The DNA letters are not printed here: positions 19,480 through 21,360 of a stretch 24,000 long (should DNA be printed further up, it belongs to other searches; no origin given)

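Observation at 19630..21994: Divergent two-gene module between treF and yhjB: HEPN-like/TM/ankyrin-like membrane protein plus a cytoplasmic lysozyme-fold protein, both apparently lacking canonical catalytic residues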

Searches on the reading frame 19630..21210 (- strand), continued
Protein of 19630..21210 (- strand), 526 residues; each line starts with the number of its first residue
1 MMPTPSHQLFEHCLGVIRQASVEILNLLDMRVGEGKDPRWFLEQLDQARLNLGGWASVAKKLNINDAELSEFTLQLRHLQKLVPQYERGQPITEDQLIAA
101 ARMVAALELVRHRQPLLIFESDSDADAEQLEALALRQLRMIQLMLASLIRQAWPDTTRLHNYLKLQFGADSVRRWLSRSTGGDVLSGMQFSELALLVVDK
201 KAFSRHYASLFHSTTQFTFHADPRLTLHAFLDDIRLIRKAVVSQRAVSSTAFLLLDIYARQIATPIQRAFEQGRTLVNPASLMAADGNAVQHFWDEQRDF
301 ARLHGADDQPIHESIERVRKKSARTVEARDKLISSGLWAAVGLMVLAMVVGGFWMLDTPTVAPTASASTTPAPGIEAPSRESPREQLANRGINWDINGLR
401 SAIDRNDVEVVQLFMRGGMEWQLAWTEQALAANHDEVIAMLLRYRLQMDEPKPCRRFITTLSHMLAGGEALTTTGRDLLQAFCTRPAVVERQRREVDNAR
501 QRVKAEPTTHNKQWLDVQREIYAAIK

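Call 22: find_related_loci(query=A1, collection=genome_contigs, flank=6000)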
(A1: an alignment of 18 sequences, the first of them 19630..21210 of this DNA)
Query A1 (526 aa) in genome_contigs; peptide patterns used: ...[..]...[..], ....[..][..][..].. (x = any residue, [..] = any of these).
330 stretches matched a pattern; 163 encode a relative of the query (tblastn E <= 1e-3); the best 80 are kept; 80 distinct loci.
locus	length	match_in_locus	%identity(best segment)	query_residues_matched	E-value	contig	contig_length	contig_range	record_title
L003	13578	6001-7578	91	1-526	0e+0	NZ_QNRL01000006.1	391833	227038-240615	Pseudocitrobacter faecalis strain DSM 27453 Ga0244571_106, whole genome shotgun sequence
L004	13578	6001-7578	90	1-526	0e+0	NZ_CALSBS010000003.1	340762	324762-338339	Pseudocitrobacter vendiensis strain CPO20170097T, whole genome shotgun sequence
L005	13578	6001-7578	81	1-526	0e+0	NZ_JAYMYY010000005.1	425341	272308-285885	Pseudocitrobacter cyperus strain Cyp38S 38S_assembly_contig_5, whole genome shotgun sequence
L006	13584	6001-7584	58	2-526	0e+0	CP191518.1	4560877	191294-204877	Citrobacter sp. OP27 chromosome, complete genome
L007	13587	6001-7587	59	2-526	0e+0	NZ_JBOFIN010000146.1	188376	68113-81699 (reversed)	MAG: Scandinavium sp. isolate WFFMC_MAG_019 k139_528132_flag=1_multi=15.1103_len=188376, whole genome shotgun sequence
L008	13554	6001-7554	59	10-526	0e+0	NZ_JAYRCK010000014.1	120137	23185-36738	Scandinavium sp. SGZ-S8 Scaffold14, whole genome shotgun sequence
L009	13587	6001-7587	59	2-526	0e+0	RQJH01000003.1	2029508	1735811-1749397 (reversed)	Enterobacteriaceae bacterium 89 scaffold3_len2029508_cov46_single, whole genome shotgun sequence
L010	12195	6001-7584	58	2-526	0e+0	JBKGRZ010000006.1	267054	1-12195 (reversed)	Pseudescherichia vulneris strain HP-C_72b_B contig00006, whole genome shotgun sequence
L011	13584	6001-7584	58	2-526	0e+0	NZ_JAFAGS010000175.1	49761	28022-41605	MAG: Pluralibacter sp. isolate CP_BE_BS_1 BE_BS_k147_9044788, whole genome shotgun sequence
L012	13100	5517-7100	57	2-526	0e+0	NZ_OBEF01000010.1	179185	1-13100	Enterobacter sp. CC120223-11, whole genome shotgun sequence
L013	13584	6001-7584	57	2-526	0e+0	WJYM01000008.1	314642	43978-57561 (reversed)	Enterobacteriaceae bacterium RIT691 8, whole genome shotgun sequence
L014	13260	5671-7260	56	2-526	0e+0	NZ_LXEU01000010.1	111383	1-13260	Kluyvera georgiana ATCC 51603 Sequence00010, whole genome shotgun sequence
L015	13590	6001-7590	55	2-526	0e+0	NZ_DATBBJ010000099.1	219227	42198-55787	MAG: Scandinavium sp. isolate SMAG_U5756 k141_5500737, whole genome shotgun sequence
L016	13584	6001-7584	57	2-526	0e+0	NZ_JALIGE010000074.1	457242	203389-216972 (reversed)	Scandinavium hiltneri strain H11S7 NODE_3_length_457242_cov_74.716596, whole genome shotgun sequence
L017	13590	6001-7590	57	2-526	0e+0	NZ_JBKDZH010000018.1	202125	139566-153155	MAG: Kluyvera sp. isolate VLC_129 c_000003713306, whole genome shotgun sequence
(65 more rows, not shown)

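Call 33: predict_structure(alignment_id=A3)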
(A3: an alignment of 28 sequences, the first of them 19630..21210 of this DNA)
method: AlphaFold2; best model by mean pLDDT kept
length: 526 residues; sequences in the alignment: 28
mean_pLDDT: 83.2   pTM: 0.57
mean pLDDT of the five models: 83.2, 82.3, 82.2, 80.9, 80.0
residues with pLDDT >= 90: 215; 70-90: 242; 50-70: 32; < 50: 37
segments of 3 or more residues with pLDDT < 50: 318-325, 354-379
pLDDT, mean of each block of 10 residues (from residue 1): 69 89 89 82 89 88 86 86 75 85 89 85 73 92 95 90 89 90 89 92 89 65 87 92 86 91 91 91 89 93 86 65 51 69 70 42 31 38 85 89 91 92 90 89 90 88 90 91 92 96 94 95 94
secondary structure, 60 per line:
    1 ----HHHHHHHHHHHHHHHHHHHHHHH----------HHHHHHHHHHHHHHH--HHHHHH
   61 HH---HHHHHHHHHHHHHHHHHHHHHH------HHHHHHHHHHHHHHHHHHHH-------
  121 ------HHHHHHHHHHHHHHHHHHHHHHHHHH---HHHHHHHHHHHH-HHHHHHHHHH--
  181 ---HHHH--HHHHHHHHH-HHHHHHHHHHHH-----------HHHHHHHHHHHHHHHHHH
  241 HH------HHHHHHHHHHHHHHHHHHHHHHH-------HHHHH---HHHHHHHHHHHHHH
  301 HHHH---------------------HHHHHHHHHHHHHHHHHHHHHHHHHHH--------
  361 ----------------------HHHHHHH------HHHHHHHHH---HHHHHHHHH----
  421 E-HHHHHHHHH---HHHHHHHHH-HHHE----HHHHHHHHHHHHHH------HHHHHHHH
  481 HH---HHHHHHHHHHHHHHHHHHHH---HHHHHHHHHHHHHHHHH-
elements in order: H5-27 H38-52 H55-62 H66-87 H94-113 H127-152 H156-167 H169-178 H184-187 H190-198 H200-211 H223-242 H249-271 H279-283 H287-304 H326-352 H383-389 H396-404 H408-416 H423-431 H435-443 H453-466 H473-482 H486-505 H509-525

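Call 35: search_protein_representatives(alignment_id=A3)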
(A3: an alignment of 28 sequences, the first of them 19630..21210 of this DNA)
Query: 28 sequences, 530 profile positions. Proteins with E-value up to 0.001 (for the whole library): 283; up to 1e-10: 196; up to 1e-30: 100. The best 150 are listed.
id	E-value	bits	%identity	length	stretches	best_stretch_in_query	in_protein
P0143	2.3e-200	683.2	-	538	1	1-530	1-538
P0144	9.9e-154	529.3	-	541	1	4-530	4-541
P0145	3.5e-137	474.7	-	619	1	9-521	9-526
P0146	2.0e-86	307.2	-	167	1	6-172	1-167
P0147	8.1e-83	295.3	-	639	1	45-521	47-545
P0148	1.5e-79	284.5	-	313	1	1-286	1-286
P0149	1.3e-78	281.4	-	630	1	46-513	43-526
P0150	3.2e-75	270.2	-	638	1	22-504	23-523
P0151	1.9e-72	261.1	-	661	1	46-505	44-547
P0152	4.6e-69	249.9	-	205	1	335-530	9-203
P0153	2.2e-65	237.7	-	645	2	20-324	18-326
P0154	3.4e-65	237.1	-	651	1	46-432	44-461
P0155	2.9e-64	234.1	-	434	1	43-423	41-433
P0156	7.7e-64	232.6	-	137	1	394-529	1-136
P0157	9.3e-61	222.5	-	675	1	57-436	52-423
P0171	5.0e-54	200.3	-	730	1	45-494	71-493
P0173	2.5e-53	198.0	-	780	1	56-397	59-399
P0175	1.4e-52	195.4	-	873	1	57-385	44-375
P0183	2.5e-49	184.8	-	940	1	36-384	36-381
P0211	3.5e-40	154.6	-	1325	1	57-355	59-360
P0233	1.5e-33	132.7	-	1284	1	51-343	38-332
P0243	1.4e-30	122.9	-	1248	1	97-370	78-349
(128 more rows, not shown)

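Call 36: search_protein_families(library=pfam, proteins=[P0145, P0147, P0151, P0171, P0173, P0175, P0183, P0211, P0233, P0243], max_evalue=0.001)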
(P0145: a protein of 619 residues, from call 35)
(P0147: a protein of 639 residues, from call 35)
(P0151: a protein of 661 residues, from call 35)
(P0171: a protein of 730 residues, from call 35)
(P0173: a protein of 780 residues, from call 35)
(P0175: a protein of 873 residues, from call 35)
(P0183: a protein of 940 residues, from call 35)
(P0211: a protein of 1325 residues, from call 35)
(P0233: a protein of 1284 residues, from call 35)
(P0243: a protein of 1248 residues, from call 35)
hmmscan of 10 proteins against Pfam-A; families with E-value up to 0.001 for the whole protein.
P0145 (619 aa): 1 family
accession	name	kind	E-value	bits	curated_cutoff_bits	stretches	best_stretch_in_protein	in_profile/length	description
PF18729.6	HEPN_STY4199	-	5e-92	308.6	25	1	8-282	8-282/282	STY4199-like HEPN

P0147 (639 aa): 1 family
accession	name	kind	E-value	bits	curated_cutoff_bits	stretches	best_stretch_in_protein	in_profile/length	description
PF18729.6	HEPN_STY4199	-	2.3e-55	188.4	25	1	44-285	42-282/282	STY4199-like HEPN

P0151 (661 aa): 2 families
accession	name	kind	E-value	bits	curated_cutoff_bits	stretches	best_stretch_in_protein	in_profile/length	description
PF18729.6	HEPN_STY4199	-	4.5e-50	171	25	1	20-281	22-282/282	STY4199-like HEPN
PF18731.6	HEPN_Swt1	-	0.0006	20.5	27.5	0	162-255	15-101/115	Swt1-like HEPN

P0171 (730 aa): 3 families
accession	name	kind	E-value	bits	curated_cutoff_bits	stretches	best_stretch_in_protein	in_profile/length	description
PF18729.6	HEPN_STY4199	-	4.6e-34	118.5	25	1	76-301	50-276/282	STY4199-like HEPN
PF13240.11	Zn_Ribbon_1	-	0.00017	21.7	25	1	6-24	2-20/23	zinc-ribbon domain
PF12773.13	DZR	-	0.00082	19.9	27.3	0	6-27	1-22/45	Double zinc ribbon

P0173 (780 aa): 1 family
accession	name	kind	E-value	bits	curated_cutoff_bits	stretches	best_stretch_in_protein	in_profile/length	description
PF18729.6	HEPN_STY4199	-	2.2e-54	185.1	25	1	60-283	57-282/282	STY4199-like HEPN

P0175 (873 aa): 1 family
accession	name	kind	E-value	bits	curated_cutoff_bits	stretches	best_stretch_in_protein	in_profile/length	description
PF18729.6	HEPN_STY4199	-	1.5e-49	169.3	25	1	23-267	35-282/282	STY4199-like HEPN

P0183 (940 aa): 1 family
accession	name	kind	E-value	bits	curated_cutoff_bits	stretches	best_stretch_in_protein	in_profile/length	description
PF18729.6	HEPN_STY4199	-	1.5e-46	159.4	25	1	27-275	27-282/282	STY4199-like HEPN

P0211 (1325 aa): 8 families
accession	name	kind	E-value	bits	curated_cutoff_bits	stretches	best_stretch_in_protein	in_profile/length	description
PF12796.13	Ank_2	-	4.5e-61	203.9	27.3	6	959-1045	11-87/90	Ankyrin repeats (3 copies)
PF00023.36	Ank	-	2.7e-50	165.9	21.1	1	1226-1255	2-31/33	Ankyrin repeat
PF18729.6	HEPN_STY4199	-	4.5e-40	138.2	25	1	30-282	31-282/282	STY4199-like HEPN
PF13637.12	Ank_4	-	1.3e-39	133.8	22.7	2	989-1038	1-50/50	Ankyrin repeats (many copies)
PF13606.12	Ank_3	-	1.8e-36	119.9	22.3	0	1226-1253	2-29/30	Ankyrin repeat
PF13857.12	Ank_5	-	1.5e-29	102.1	27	2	1245-1300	1-56/56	Ankyrin repeats (many copies)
PF24521.3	Ank_KRIT1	-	6.5e-10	39.3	80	0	1229-1303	49-128/149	KRIT1 ankyrin-repeats domain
PF23745.1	ANK_LRRK2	-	1e-09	38.7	27.5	1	1208-1284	13-88/130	LRRK2 ANK repeat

P0233 (1284 aa): 1 family
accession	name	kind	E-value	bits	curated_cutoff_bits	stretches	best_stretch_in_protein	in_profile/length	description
PF18729.6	HEPN_STY4199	-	3.7e-34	118.8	25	1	34-267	47-282/282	STY4199-like HEPN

P0243 (1248 aa): 2 families
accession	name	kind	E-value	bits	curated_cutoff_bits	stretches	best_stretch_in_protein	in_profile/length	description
PF18729.6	HEPN_STY4199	-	1.3e-29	103.9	25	1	79-258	98-276/282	STY4199-like HEPN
PF07661.19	MORN_2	-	5.1e-05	23.5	29.6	0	906-923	1-18/22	MORN repeat variant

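Call 37: fold_search(model_id=the predicted structure, library=pdb)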
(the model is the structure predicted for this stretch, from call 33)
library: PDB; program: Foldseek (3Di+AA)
matches with E <= 10: 90; with E <= 0.001: 0
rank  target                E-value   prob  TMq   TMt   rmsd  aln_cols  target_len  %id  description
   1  8cws_A                7.5e-01  0.11  0.12  0.13  25.4       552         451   12  Accurate computational design of genetically encoded 3D protein crystals (released 2023-11-01)
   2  9nu4_A                9.2e-01  0.06  0.10  0.09  29.8       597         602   13  Structure of MurJ in complex with single gene lysis protein from phage M (released 2026-02-11)
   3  5a7d_Q                1.2e+00  0.07  0.09  0.13  19.6       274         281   14  Tetrameric assembly of LGN with Inscuteable (released 2016-08-03)
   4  8f7a_A                1.3e+00  0.07  0.12  0.10  25.2       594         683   10  Cryo-EM structure of Importin-9 bound to RanGTP (released 2023-07-26)
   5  6o3e_B                1.4e+00  0.07  0.14  0.14  21.6       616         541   11  mouse aE-catenin 82-883 (released 2019-11-13)
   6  1txu                  1.9e+00  0.08  0.10  0.16  17.8       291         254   14  Crystal Structure of the Vps9 Domain of Rabex-5 (released 2004-09-21)
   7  7q2y_D                2.0e+00  0.04  0.11  0.07  26.8       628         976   11  Cryo-EM structure of clamped S.cerevisiae condensin-DNA complex (form II) (released 2022-03-23)
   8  5oqn_A                2.1e+00  0.02  0.08  0.06  30.0       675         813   10  Crystal structure of the S. cerevisiae condensin Ycg1-Brn1 subcomplex bound to DNA (short kleisin loop) (released 2017-10-18)
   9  8any_A5               2.2e+00  0.03  0.09  0.09  28.8       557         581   12  Human mitochondrial ribosome in complex with LRPPRC, SLIRP, A-site, P-site, E-site tRNAs and mRNA (released 2023-08-16)
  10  6me7_A                2.6e+00  0.06  0.10  0.12  19.8       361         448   11  XFEL crystal structure of human melatonin receptor MT2 (H208A) in complex with 2-phenylmelatonin (released 2019-04-24)
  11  5oqp_A                2.9e+00  0.05  0.13  0.09  32.2       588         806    8  Crystal structure of the S. cerevisiae condensin Ycg1-Brn1 subcomplex bound to DNA (crystal form I) (released 2017-10-18)
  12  6pqp_A                3.0e+00  0.05  0.10  0.09  26.3       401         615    9  Cryo-EM structure of the human TRPA1 ion channel in complex with the covalent agonist BITC (released 2020-01-08)
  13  8eoi_B                3.0e+00  0.03  0.08  0.13  24.6       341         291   14  Structure of a human EMC:human Cav1.2 channel complex in GDN detergent (released 2023-05-24)
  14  8wyb_C                3.5e+00  0.04  0.12  0.08  26.6       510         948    9  Cryo-EM structure of DSR2 (H171A)-tube-NAD+ complex (released 2024-04-10)
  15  5a7d_S                3.8e+00  0.04  0.10  0.14  18.1       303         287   14  Tetrameric assembly of LGN with Inscuteable (released 2016-08-03)
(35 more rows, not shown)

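Call 39: find_encoding_contigs(protein=P0147, flank=6000, max_places=4)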
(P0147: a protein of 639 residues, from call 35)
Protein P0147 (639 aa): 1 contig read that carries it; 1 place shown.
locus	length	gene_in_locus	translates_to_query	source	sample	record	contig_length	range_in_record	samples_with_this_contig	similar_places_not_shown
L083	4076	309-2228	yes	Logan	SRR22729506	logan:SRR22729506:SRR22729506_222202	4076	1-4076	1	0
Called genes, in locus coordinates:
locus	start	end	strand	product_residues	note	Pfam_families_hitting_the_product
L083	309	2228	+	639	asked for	PF18729:HEPN_STY4199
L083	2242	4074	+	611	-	?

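Call 40: find_encoding_contigs(protein=P0145, flank=6000, max_places=3)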
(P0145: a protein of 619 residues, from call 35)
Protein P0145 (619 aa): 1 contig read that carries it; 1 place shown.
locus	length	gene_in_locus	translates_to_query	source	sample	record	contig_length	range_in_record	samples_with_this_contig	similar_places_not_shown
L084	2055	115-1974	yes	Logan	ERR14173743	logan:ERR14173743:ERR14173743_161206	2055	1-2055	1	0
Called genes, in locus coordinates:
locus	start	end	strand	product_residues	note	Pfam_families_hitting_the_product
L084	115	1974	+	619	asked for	PF18729:HEPN_STY4199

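Call 41: find_encoding_contigs(protein=P0151, flank=6000, max_places=3)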
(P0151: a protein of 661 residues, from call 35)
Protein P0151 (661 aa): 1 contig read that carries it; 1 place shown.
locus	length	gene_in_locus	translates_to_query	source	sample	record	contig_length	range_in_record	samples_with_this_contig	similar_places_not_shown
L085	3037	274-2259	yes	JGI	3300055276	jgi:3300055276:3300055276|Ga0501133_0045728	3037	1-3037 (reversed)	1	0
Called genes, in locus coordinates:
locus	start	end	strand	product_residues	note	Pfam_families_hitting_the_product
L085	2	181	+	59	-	?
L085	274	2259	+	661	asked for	PF18729:HEPN_STY4199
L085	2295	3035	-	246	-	?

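Call 42: find_encoding_contigs(protein=P0175, flank=6000, max_places=3)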
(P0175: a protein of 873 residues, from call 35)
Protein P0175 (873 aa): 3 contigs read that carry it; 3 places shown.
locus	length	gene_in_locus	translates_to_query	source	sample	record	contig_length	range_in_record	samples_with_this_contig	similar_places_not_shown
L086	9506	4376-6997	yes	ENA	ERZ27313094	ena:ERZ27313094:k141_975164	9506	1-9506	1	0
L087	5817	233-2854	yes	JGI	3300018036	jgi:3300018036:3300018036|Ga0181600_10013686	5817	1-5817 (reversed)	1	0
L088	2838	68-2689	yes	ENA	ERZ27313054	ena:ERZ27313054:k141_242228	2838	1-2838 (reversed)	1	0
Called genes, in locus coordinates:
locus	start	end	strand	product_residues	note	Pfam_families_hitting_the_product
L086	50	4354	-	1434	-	PF00536:SAM_1, PF07647:SAM_2, PF13191:AAA_16, PF24883:NPHP3_N, PF05729:NACHT, PF24885:TPR_NPHP3, PF13424:TPR_12, PF13374:TPR_10, +7 more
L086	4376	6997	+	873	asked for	PF18729:HEPN_STY4199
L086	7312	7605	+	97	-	-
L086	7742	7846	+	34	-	-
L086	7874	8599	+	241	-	-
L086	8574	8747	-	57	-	-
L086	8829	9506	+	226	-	?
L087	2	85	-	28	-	?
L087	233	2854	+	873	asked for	PF18729:HEPN_STY4199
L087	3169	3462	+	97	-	-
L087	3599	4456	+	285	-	PF00149:Metallophos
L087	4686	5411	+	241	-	-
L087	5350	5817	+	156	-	?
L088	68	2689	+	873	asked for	PF18729:HEPN_STY4199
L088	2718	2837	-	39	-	?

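Call 43: find_encoding_contigs(protein=P0211, flank=6000, max_places=3)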
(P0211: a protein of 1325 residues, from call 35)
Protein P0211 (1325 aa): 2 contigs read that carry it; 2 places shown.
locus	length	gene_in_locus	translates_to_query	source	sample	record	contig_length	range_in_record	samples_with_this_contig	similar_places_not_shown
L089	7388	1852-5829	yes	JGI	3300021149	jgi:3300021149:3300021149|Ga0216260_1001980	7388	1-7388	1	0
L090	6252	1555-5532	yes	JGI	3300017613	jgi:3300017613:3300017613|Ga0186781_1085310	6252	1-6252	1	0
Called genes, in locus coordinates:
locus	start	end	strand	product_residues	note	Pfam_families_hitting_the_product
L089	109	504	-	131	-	-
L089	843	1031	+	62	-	-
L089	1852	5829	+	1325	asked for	PF18729:HEPN_STY4199, PF00023:Ank (faint), PF12796:Ank_2, PF13606:Ank_3 (faint), PF12796:Ank_2, PF13637:Ank_4, PF12796:Ank_2, PF13857:Ank_5 (weak), +2 more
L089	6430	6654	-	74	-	-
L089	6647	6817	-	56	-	-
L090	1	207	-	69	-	?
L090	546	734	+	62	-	-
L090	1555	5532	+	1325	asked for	PF18729:HEPN_STY4199, PF00023:Ank (faint), PF12796:Ank_2, PF13606:Ank_3 (faint), PF12796:Ank_2, PF13637:Ank_4, PF12796:Ank_2, PF13857:Ank_5 (weak), +2 more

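Call 65: search_protein_families(library=padloc, proteins=[window:19630-21210:-], max_evalue=0.01)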
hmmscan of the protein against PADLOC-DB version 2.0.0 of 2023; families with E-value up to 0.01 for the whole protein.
window:19630-21210:- (526 aa): 0 families

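Call 66: search_protein_families(library=phrogs, proteins=[window:19630-21210:-], max_evalue=0.001)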
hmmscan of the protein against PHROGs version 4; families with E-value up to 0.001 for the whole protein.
window:19630-21210:- (526 aa): 0 families
